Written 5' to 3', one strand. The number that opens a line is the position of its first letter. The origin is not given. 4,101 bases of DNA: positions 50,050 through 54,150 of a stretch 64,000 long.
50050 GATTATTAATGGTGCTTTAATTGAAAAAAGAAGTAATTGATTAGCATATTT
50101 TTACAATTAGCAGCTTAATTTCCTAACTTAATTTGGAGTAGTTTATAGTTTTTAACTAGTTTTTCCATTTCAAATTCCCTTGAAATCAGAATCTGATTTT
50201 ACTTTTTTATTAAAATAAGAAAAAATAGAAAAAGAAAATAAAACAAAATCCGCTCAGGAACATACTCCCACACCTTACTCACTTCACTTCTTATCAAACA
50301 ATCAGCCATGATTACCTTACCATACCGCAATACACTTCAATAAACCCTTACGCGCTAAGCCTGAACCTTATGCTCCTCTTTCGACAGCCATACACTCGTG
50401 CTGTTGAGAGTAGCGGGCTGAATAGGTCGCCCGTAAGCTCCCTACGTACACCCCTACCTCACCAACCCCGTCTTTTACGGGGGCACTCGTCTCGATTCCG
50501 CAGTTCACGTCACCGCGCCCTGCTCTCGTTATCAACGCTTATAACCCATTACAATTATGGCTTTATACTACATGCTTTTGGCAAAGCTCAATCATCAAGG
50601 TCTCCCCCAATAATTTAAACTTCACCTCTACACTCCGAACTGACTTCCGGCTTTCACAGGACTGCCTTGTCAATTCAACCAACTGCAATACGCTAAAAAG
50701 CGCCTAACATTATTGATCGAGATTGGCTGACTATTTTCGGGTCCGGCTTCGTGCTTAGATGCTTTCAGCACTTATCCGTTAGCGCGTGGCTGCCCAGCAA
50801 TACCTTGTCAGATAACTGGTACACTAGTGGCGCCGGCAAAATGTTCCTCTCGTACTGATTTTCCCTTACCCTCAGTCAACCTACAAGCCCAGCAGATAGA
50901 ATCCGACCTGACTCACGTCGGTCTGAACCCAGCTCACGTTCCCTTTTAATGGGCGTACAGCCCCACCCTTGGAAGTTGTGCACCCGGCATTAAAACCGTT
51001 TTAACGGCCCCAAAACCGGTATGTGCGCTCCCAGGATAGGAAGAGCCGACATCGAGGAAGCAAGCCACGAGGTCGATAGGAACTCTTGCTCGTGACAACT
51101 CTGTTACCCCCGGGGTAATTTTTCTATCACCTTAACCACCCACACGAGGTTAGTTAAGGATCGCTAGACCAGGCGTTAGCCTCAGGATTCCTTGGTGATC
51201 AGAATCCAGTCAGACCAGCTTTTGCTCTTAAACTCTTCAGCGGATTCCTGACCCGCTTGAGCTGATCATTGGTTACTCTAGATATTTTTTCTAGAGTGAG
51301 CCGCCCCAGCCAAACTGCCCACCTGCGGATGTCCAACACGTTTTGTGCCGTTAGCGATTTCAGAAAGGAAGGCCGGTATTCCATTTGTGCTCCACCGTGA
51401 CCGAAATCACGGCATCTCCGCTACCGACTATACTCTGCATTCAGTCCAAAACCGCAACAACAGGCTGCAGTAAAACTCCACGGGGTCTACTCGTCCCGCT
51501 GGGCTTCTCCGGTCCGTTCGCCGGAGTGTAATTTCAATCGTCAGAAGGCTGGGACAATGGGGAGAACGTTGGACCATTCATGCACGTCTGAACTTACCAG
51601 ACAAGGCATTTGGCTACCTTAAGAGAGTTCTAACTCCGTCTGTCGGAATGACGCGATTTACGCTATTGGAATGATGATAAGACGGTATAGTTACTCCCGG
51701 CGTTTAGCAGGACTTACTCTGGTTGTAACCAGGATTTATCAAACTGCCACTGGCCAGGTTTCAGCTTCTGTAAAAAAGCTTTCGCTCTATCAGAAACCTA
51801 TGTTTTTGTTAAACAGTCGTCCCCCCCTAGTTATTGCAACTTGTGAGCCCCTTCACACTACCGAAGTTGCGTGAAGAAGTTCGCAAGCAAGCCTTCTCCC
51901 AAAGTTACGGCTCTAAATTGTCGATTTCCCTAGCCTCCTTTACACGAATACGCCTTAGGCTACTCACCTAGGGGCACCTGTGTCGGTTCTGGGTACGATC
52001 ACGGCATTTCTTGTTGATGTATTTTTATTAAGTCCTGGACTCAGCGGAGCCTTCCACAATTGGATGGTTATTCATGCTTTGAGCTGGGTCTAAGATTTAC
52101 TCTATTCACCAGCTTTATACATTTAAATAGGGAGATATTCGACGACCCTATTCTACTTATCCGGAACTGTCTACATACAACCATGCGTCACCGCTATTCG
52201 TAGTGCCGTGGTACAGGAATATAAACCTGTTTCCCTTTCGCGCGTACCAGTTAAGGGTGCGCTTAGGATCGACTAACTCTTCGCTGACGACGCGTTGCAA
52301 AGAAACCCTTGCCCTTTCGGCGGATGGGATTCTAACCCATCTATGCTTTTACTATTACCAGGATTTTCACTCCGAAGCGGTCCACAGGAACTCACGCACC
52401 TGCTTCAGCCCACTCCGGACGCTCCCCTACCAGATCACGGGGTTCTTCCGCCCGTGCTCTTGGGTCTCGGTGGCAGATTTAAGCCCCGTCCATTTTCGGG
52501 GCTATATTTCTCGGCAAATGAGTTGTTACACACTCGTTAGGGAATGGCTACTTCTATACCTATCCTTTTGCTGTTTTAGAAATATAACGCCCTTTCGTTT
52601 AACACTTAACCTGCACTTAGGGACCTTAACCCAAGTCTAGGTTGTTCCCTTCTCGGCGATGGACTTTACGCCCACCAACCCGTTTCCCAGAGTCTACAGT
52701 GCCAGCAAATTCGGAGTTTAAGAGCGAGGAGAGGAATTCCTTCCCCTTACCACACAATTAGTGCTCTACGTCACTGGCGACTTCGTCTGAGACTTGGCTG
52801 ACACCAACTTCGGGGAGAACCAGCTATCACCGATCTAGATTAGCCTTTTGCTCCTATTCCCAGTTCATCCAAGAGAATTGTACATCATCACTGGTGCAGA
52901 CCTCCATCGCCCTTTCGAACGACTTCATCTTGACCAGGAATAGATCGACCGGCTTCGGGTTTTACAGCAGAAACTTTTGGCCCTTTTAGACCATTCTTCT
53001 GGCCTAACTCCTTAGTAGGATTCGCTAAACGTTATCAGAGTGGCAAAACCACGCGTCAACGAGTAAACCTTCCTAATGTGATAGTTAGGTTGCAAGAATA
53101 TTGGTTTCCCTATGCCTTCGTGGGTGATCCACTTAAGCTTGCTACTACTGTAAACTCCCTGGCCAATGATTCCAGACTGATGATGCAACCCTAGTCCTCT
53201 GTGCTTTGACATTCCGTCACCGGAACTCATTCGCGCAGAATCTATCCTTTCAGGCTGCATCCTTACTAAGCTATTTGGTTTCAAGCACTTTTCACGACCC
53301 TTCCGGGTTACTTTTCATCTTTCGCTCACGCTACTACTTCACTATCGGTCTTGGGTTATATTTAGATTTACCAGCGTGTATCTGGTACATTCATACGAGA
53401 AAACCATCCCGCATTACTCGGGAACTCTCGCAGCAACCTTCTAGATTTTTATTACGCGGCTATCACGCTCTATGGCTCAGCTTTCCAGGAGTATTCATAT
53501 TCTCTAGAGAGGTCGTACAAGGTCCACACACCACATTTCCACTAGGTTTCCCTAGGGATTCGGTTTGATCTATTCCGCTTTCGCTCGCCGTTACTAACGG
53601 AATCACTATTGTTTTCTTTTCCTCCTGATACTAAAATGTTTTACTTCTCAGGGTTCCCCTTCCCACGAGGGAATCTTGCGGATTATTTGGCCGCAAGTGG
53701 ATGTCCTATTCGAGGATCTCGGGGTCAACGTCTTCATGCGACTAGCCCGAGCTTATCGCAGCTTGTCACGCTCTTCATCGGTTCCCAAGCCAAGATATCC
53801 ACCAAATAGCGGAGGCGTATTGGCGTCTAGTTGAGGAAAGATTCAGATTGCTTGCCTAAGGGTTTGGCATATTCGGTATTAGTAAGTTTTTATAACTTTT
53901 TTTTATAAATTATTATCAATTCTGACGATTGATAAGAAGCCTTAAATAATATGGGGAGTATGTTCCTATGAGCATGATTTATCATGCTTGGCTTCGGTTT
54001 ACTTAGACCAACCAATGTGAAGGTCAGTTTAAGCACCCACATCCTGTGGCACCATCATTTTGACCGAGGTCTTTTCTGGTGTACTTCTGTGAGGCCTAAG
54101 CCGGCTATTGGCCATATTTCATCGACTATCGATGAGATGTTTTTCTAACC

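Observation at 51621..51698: Perfect 57-nt BHB micro-intron in helix 69 at position 1917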

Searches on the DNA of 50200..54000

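Call 3: search_rna_families(source=window, start=50200, end=54000, threshold=gathering, show_alignments=1)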
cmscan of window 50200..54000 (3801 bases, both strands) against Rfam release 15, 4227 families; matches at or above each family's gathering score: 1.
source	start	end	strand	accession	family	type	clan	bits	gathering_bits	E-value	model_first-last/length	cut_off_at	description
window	50384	53826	-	RF02540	LSU_rRNA_archaea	Gene; rRNA;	CL00112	2487.2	50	0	1-2987/2987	no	Archaeal large subunit ribosomal RNA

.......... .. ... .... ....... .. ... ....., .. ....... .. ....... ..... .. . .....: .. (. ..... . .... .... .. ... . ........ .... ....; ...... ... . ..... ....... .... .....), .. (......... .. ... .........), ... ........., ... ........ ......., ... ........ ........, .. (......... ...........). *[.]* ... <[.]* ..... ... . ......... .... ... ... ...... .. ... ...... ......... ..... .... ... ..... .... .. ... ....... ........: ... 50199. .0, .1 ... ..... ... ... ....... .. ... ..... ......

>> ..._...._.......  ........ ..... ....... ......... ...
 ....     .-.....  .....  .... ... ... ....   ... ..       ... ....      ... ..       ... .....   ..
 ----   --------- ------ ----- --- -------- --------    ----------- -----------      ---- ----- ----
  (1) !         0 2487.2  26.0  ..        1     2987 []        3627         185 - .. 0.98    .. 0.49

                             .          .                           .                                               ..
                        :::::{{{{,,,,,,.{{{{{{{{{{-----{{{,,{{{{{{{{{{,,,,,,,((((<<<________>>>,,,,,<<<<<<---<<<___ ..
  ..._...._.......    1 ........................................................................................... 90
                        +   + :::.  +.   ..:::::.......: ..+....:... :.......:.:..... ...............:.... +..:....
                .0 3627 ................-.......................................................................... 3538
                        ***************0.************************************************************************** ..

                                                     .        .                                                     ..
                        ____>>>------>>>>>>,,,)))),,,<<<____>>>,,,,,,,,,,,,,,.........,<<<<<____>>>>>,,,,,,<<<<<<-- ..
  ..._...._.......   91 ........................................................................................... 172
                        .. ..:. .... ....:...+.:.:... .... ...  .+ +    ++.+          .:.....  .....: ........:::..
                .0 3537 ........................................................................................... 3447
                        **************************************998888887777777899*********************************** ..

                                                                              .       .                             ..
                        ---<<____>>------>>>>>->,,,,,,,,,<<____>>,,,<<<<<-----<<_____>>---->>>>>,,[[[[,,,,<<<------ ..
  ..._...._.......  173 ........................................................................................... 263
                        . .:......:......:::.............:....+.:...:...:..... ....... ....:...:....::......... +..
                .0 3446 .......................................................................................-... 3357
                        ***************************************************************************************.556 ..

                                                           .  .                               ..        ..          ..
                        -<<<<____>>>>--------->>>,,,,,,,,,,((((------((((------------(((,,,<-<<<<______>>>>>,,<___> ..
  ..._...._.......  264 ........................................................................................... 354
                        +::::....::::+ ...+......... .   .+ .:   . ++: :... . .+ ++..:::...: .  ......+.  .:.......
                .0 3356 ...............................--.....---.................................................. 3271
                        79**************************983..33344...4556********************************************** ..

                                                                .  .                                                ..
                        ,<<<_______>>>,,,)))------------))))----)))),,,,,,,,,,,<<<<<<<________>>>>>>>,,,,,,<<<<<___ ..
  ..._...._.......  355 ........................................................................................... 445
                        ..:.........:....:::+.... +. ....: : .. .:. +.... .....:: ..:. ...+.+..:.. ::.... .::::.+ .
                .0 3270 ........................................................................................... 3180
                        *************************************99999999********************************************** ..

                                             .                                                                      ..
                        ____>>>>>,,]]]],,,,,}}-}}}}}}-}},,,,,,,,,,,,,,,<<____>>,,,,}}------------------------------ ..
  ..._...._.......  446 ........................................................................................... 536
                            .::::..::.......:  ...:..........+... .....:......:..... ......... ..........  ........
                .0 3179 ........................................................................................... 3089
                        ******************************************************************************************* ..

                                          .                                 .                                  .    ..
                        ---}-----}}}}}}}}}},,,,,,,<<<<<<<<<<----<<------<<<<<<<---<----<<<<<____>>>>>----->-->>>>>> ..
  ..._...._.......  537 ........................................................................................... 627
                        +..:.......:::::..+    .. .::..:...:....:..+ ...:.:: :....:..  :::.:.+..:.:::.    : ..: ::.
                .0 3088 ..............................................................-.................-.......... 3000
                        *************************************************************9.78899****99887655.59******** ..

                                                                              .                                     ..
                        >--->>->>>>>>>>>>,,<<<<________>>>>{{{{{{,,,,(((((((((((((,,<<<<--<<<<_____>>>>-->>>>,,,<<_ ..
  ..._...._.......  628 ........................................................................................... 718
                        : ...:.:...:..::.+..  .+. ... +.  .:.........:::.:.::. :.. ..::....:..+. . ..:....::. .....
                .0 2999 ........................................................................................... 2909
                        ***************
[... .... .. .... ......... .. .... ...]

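Call 6: search_rna_families(source=window, start=51350, end=52000, threshold=gathering, show_alignments=1)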
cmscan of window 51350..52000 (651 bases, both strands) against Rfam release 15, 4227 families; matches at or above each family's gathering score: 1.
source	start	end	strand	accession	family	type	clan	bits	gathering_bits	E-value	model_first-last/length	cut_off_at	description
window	51350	52000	-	RF02540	LSU_rRNA_archaea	Gene; rRNA;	CL00112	443.1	50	8.4e-139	1734-2303/2987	5'&3'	Archaeal large subunit ribosomal RNA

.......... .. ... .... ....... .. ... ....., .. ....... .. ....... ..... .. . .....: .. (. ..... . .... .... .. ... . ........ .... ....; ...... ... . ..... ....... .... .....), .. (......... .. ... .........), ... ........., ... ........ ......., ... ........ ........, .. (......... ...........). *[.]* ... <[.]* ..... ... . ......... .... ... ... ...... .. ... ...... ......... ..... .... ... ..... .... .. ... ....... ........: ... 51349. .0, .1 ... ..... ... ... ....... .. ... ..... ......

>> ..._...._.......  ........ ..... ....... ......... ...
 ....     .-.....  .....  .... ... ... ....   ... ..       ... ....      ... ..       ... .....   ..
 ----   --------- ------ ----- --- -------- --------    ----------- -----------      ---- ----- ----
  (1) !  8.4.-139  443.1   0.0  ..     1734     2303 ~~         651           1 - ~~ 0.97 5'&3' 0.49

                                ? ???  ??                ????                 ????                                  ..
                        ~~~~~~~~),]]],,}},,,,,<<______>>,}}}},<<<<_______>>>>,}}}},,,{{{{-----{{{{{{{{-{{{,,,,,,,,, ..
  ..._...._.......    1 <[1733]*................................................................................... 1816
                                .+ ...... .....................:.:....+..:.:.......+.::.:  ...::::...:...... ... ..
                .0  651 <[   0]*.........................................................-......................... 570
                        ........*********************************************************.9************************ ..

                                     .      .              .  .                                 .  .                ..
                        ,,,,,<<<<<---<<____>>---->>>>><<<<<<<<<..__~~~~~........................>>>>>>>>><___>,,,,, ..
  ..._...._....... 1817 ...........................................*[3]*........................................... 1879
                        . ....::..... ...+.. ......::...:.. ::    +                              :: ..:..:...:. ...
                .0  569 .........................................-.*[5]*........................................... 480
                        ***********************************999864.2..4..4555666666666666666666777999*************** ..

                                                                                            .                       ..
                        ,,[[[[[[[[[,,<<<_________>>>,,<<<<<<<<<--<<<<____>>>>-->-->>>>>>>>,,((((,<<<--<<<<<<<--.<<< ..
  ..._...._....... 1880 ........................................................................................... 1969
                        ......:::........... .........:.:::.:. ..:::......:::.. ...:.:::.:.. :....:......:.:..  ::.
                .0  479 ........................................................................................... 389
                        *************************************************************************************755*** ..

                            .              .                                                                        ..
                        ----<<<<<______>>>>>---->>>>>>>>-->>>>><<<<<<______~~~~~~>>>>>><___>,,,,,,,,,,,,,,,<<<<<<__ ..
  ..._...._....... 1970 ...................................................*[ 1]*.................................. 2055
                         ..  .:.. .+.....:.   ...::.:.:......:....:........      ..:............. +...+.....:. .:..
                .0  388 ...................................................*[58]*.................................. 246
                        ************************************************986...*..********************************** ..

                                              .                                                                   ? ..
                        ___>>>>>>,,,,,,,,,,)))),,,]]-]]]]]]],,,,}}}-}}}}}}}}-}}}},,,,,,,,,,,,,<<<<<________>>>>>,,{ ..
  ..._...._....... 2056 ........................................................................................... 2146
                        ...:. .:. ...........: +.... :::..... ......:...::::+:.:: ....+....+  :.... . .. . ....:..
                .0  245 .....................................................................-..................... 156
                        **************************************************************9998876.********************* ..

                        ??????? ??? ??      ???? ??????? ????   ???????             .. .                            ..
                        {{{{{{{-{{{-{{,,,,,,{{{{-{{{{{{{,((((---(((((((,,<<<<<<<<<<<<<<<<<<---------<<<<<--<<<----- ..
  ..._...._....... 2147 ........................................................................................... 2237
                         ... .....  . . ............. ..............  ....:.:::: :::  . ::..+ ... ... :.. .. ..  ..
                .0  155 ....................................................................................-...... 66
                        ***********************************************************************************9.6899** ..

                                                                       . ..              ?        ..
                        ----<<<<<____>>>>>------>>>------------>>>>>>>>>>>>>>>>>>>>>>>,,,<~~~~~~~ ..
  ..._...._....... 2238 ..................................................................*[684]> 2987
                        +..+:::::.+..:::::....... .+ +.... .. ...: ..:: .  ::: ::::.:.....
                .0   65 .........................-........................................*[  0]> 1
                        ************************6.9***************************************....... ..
